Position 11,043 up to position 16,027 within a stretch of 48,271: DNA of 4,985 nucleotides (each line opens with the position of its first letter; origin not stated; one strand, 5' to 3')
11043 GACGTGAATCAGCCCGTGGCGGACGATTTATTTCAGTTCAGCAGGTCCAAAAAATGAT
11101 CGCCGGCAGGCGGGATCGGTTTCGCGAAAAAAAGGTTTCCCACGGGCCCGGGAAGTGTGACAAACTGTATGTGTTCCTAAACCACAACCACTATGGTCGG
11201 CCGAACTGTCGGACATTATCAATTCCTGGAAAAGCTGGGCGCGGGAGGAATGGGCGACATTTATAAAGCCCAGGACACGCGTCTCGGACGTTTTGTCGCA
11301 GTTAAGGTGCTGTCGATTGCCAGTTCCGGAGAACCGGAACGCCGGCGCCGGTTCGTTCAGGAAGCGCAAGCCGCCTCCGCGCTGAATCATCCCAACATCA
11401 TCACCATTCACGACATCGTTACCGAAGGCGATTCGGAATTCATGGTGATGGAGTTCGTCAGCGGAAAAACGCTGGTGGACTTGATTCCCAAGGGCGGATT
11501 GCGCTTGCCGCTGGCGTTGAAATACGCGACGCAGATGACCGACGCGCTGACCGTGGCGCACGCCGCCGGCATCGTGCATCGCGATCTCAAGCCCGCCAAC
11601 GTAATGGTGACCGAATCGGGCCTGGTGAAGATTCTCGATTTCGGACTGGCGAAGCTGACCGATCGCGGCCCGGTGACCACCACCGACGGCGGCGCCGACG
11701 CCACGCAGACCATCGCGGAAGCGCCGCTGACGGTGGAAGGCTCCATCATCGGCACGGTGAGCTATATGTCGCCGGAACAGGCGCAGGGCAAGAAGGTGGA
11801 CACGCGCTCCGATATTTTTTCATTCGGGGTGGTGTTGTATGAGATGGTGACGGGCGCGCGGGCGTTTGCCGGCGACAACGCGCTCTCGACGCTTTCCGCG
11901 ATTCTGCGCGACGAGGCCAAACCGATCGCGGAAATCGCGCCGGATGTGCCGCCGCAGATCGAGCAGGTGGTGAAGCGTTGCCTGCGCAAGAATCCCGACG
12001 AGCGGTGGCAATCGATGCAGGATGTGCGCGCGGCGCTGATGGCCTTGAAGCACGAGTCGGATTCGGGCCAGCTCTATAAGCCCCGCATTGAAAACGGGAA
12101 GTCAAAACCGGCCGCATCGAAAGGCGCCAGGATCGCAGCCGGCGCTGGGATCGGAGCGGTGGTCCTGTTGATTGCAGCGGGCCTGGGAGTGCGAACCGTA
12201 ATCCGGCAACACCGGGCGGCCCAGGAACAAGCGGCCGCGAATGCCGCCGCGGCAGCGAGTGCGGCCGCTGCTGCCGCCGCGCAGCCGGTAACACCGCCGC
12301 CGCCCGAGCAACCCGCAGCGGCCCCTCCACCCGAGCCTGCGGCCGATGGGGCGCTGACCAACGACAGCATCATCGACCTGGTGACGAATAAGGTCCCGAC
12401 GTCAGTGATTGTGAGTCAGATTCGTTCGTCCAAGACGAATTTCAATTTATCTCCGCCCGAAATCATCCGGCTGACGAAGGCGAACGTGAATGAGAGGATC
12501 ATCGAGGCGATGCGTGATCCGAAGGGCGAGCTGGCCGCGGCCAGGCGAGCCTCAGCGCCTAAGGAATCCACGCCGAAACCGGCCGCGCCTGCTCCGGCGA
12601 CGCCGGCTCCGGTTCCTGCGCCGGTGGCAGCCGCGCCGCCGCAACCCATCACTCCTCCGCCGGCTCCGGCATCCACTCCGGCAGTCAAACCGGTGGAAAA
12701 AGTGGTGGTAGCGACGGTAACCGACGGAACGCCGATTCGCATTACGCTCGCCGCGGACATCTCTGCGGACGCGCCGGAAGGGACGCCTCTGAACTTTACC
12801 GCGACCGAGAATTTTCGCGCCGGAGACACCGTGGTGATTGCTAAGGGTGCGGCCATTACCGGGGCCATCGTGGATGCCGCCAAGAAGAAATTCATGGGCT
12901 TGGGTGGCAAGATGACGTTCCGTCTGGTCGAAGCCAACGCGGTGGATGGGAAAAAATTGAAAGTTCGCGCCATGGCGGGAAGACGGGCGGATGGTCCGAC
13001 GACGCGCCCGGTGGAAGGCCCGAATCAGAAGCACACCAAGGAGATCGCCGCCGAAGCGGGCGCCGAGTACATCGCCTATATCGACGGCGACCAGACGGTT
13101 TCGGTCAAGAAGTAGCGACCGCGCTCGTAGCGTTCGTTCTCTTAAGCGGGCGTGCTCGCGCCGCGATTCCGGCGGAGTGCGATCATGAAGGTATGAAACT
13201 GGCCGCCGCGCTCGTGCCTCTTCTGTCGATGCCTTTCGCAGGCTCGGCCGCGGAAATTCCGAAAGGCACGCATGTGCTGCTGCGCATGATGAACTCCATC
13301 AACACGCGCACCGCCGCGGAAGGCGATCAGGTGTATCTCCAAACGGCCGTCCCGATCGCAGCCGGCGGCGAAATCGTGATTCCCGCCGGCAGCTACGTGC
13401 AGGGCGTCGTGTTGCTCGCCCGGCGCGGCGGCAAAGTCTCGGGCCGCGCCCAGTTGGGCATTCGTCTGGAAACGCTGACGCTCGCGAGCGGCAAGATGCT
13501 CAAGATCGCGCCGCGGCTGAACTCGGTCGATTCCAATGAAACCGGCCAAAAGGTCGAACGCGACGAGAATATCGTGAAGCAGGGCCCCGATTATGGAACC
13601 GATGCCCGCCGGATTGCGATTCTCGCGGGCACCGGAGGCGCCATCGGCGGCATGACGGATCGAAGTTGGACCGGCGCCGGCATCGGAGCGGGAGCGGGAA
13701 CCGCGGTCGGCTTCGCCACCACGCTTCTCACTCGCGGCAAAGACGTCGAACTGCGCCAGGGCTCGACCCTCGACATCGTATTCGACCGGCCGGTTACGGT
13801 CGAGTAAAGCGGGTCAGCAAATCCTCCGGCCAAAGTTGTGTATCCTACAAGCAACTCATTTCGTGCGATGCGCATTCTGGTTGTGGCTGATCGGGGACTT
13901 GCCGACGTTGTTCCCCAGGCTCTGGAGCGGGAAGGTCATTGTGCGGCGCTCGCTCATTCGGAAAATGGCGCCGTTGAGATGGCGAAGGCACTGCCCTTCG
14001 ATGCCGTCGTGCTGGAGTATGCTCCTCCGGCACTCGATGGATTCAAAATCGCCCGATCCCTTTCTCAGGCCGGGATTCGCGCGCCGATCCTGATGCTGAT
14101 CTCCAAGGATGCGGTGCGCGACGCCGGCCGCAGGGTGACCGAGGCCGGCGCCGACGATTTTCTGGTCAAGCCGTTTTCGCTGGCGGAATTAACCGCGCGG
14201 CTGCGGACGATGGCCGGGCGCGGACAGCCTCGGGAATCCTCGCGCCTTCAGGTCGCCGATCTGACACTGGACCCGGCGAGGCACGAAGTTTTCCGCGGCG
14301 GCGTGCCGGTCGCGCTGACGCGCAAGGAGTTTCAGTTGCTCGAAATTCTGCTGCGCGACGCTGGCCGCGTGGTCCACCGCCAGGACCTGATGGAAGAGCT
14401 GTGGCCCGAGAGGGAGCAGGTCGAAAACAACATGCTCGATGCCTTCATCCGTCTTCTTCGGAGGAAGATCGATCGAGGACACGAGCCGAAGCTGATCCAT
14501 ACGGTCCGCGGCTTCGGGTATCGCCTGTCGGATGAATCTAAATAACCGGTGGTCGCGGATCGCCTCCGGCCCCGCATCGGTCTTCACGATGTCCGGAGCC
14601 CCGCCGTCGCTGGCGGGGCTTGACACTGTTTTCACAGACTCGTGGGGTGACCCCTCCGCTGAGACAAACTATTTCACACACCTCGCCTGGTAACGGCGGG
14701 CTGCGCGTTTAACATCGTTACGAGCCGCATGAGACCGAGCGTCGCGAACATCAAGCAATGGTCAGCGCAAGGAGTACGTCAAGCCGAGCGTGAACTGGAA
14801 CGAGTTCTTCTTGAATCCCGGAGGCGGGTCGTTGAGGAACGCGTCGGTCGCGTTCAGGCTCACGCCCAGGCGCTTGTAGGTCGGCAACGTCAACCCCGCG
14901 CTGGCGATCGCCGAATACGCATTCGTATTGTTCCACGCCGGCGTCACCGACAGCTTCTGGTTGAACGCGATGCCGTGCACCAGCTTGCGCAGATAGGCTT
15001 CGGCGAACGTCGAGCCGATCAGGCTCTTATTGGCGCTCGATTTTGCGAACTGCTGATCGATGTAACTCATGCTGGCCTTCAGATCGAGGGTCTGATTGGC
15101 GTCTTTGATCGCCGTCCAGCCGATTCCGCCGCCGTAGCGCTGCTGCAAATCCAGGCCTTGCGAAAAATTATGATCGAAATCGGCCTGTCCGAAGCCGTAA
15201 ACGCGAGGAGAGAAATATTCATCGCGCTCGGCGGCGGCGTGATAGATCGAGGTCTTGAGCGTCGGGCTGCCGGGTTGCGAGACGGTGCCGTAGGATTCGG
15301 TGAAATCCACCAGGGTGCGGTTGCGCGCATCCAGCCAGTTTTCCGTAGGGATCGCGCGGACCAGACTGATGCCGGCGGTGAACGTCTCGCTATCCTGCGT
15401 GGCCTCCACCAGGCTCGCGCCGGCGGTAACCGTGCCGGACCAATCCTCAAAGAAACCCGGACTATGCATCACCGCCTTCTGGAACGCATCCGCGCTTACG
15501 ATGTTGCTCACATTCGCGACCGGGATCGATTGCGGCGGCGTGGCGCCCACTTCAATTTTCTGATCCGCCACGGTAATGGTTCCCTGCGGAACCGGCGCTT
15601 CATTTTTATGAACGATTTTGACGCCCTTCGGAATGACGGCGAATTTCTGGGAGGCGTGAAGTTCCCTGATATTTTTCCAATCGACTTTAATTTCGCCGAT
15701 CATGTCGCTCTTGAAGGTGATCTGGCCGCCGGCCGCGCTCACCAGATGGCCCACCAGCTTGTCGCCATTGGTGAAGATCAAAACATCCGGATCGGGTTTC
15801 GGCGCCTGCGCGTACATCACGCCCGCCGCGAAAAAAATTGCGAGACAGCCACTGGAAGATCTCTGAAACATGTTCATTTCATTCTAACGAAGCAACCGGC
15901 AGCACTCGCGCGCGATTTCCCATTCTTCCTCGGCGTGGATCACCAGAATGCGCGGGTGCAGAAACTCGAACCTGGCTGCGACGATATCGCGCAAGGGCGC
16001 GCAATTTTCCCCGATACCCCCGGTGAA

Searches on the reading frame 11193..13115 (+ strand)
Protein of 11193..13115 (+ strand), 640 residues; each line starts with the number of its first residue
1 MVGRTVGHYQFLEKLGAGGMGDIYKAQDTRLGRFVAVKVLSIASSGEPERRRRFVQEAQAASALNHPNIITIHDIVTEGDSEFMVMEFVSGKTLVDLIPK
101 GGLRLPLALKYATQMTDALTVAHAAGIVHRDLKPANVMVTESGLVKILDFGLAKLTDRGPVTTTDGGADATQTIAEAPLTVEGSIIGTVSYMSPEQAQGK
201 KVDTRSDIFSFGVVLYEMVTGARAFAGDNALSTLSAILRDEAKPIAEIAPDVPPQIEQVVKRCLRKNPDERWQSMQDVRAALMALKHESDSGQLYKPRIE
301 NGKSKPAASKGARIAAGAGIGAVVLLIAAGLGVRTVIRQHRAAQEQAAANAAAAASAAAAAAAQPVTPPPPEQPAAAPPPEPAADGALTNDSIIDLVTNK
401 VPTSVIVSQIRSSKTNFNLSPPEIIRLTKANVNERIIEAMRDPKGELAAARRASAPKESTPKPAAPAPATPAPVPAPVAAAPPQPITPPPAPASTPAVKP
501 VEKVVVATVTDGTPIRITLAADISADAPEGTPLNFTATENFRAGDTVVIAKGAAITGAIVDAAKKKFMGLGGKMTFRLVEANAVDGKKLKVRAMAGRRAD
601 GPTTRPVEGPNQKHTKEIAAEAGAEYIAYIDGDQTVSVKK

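Call 22: search_protein_families(library=ncbifam, proteins=[window:11193-13115:+], max_evalue=0.00001)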
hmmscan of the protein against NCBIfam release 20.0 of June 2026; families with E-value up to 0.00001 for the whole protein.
window:11193-13115:+ (640 aa): 18 families
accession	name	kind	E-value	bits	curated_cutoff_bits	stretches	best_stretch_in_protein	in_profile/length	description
NF033483.0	PknB_PASTA_kin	equivalog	6.5e-95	319.3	450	1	7-290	7-273/563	Stk1 family PASTA domain-containing Ser/Thr kinase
NF052427.1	StpK7MSMEG_1200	equivalog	1.2e-57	195.8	900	1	3-361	3-342/601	serine/threonine protein kinase StpK7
NF009651.0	PRK13184.1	equivalog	7e-48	163.3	839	1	7-282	2-287/932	serine/threonine-protein kinase PknD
NF047741.1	antiphage_MADS6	equivalog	6.4e-44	150.5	460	2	109-296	302-471/612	methylation-associated defense system protein kinase MAD6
TIGR03903.1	TOMM_kin_cyc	equivalog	2.1e-41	141.8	705.75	1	33-346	4-310/1267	TOMM system kinase/cyclase fusion protein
NF038150.1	lanthi_synth_IV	equivalog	3e-28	98.6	650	1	19-349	201-493/851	class IV lanthionine synthetase LanL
NF053615.1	SerThrKinAfsKStmc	equivalog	1.4e-25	90.1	1300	1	4-488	10-431/809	protein serine/threonine kinase AfsK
NF033442.0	BREX_PglW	equivalog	3.9e-25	87.8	990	2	7-157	512-664/1391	BREX system serine/threonine kinase PglW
NF011463.0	PRK14879.1-4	equivalog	1.6e-13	50.6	188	1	50-158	61-165/237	Kae1-associated kinase Bud32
NF038151.1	lanthi_synth_III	equivalog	1.6e-13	50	575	1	9-158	222-388/833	class III lanthionine synthetase LanKC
NF058632.1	SerThrKinPrkT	equivalog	1.1e-11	44.3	280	1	8-151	22-163/322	serine/threonine protein kinase PrkT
TIGR03724.2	arch_bud32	equivalog_domain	2.6e-11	43.4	125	1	50-158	36-136/193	KEOPS complex kinase/ATPase Bud32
NF007174.0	PRK09605.1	equivalog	2.5e-08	32.9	447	1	50-158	379-478/535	bifunctional N(6)-L-threonylcarbamoyladenine synthase/serine/threonine protein kinase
NF011464.0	PRK14879.1-7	equivalog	2.1e-07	30.9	246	1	52-157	51-153/221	Kae1-associated kinase Bud32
NF011460.0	PRK14879.1-1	equivalog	6.9e-07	28.6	199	1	80-157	84-161/232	Kae1-associated kinase Bud32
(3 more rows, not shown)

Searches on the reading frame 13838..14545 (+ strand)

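Call 22: search_protein_families(library=ncbifam, proteins=[window:13838-14545:+], max_evalue=0.00001)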
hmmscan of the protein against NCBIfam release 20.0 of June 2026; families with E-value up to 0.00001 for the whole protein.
window:13838-14545:+ (235 aa): 53 families (the best 25 are shown)
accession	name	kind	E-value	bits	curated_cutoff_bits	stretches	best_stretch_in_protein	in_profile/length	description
TIGR01387.1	cztR_silR_copR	subfamily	1.4e-49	168.7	279.2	1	13-230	1-218/218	heavy metal response regulator transcription factor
NF041734.1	resp_reg_RppA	equivalog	1.3e-43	149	250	1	11-231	1-228/229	two-component system response regulator RppA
TIGR02154.1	PhoB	equivalog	5.1e-43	147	296.2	1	11-231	3-226/226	phosphate regulon transcriptional regulator PhoB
NF040689.1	MtrAB_MtrA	equivalog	3.8e-41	140.8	300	1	13-230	1-218/219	MtrAB system response regulator MtrA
NF008567.0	PRK11517.1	equivalog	1.5e-40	139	353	1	11-233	1-221/223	response regulator transcription factor HprR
NF007928.2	PRK10643.1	equivalog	8.6e-40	136.7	330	1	11-230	1-216/216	two-component system response regulator PmrA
NF007346.1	PRK09836.1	equivalog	1.4e-38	133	420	1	11-230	1-221/227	copper/silver response regulator transcription factor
NF007663.1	PRK10336.1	equivalog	1.4e-37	129.5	345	1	11-232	1-218/219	quorum sensing response regulator transcription factor QseB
NF045914.1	RespRegNblR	equivalog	1.4e-36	126.3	300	1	12-231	9-226/228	response regulator transcription factor NblR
NF045944.1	ResRegRpaBCyano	equivalog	4.2e-36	124.4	330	1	23-230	11-227/229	response regulator transcription factor RpaB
NF008296.0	PRK11083.1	equivalog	5.4e-36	124.1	273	1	11-231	4-226/228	two-component system response regulator CreB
NF033118.1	vanR-O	exception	3.1e-35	121.7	505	1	10-233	3-223/233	vancomycin resistance response regulator transcription factor VanR-O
NF053854.1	RespRegPhoBBctds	equivalog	1.6e-34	119.3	270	1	13-230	1-224/225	two-component system response regulator PhoB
NF041733.1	resp_reg_CseB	equivalog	4e-33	114.7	350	1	13-231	3-227/228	two-component system response regulator CseB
NF045991.1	RespRegCtrARhodob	equivalog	2.5e-32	112.4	350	1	11-232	1-223/224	response regulator transcription factor CtrA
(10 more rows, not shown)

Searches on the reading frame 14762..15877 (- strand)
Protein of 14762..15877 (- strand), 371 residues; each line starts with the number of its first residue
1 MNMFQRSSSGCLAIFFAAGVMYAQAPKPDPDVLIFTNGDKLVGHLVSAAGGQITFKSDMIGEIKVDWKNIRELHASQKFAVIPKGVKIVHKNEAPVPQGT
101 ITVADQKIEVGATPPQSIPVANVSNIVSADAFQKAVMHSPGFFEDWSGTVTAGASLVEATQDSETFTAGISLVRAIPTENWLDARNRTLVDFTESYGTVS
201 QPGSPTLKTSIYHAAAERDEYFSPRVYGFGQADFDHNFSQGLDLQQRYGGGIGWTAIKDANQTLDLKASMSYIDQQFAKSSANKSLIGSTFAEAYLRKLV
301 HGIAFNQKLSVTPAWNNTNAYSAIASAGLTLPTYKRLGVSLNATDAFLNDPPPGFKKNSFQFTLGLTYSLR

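Call 22: search_protein_families(library=ncbifam, proteins=[window:14762-15877:-], max_evalue=0.00001)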
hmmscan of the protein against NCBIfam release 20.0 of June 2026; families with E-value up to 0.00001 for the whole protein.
window:14762-15877:- (371 aa): 0 families

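Call 57: search_protein_families(library=pfam, proteins=[window:14762-15877:-], max_evalue=0.00001)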
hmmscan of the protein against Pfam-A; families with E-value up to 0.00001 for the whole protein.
window:14762-15877:- (371 aa): 1 family
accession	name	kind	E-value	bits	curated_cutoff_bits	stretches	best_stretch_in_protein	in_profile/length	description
PF04338.18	DUF481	-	1.1e-27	97.9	21.1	1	150-369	1-209/210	Protein of unknown function, DUF481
